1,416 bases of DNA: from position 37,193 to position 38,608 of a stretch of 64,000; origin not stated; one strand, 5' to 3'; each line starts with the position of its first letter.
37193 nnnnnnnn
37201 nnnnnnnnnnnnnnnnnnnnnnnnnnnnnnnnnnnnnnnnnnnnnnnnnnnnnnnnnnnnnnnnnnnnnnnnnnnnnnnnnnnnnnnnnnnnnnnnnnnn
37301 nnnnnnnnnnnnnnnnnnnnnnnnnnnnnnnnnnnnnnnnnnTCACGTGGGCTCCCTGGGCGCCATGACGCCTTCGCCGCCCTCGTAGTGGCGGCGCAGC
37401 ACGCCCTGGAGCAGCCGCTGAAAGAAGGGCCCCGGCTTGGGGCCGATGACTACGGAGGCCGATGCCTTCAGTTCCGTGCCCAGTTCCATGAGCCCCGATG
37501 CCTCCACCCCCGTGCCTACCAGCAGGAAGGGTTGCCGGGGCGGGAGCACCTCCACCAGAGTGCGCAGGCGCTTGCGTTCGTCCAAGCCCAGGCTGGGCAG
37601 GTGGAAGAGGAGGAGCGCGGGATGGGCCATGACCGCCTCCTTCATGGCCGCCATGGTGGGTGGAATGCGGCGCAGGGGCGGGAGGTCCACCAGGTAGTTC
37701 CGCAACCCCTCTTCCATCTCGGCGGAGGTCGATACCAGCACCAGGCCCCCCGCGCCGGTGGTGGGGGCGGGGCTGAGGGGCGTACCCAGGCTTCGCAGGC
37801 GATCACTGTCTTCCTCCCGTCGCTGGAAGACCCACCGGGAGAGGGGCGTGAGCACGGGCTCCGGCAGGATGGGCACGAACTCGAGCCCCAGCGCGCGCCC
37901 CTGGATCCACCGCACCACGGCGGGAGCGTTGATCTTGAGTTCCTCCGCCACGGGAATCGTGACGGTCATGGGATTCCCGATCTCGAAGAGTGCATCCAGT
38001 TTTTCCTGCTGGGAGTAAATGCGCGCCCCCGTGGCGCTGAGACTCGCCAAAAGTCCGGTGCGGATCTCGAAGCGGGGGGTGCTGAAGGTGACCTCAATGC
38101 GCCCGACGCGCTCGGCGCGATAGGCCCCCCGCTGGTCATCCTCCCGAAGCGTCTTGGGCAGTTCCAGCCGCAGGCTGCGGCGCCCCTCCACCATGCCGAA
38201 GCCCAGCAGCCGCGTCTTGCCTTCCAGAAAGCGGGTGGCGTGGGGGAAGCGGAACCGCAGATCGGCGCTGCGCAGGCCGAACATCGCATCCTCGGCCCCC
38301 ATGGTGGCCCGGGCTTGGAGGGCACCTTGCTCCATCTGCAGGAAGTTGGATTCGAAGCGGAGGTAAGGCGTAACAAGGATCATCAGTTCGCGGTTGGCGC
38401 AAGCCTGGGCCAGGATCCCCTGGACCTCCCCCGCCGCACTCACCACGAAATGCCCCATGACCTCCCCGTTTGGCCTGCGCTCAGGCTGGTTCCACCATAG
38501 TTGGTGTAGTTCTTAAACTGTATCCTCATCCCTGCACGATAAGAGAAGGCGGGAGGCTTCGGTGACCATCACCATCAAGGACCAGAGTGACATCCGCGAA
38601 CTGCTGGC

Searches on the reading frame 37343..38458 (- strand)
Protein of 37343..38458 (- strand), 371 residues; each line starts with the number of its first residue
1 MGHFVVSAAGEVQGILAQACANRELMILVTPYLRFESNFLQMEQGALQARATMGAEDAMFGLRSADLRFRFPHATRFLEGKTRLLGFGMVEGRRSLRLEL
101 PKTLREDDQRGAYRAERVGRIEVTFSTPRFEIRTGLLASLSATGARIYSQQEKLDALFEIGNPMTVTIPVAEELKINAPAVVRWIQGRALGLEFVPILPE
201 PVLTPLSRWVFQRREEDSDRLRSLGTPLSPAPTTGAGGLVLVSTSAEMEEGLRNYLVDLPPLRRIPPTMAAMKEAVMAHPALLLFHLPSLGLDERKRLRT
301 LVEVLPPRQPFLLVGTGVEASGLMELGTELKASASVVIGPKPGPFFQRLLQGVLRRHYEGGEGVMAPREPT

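Call 64: find_encoding_contigs(protein=window:37343-38458:-, flank=10000, max_places=6)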
Protein window:37343-38458:- (371 aa): 4 contigs read that carry it; 3 places shown.
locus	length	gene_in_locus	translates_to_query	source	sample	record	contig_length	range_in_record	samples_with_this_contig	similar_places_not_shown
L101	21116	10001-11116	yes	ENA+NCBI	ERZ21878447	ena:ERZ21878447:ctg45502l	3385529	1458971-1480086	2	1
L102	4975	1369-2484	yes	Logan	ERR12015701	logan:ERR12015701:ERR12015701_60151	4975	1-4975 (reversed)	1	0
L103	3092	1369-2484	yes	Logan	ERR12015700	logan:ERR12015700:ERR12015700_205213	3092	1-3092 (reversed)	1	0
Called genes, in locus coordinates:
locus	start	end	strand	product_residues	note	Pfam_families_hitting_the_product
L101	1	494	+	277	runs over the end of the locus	PF01135:PCMT (weak), PF01209:Ubie_methyltran, PF06325:PrmA (weak), PF13489:Methyltransf_23, PF13847:Methyltransf_31, PF08241:Methyltransf_11, PF08242:Methyltransf_12, PF13649:Methyltransf_25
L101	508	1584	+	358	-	PF01758:SBF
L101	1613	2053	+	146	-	PF00581:Rhodanese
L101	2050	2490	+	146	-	PF01451:LMWPc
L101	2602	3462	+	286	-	PF00165:HTH_AraC (faint), PF12833:HTH_18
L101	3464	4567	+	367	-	PF01636:APH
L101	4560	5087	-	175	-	-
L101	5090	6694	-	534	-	PF01425:Amidase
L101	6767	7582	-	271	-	PF00254:FKBP_C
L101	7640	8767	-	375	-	PF07238:PilZ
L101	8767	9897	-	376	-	PF07238:PilZ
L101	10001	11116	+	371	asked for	PF07238:PilZ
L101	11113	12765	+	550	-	PF02310:B12-binding, PF04055:Radical_SAM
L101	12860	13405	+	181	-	PF00156:Pribosyltran, PF14681:UPRTase (weak)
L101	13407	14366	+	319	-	PF02729:OTCace_N, PF00185:OTCace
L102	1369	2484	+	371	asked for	PF07238:PilZ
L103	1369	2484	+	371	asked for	PF07238:PilZ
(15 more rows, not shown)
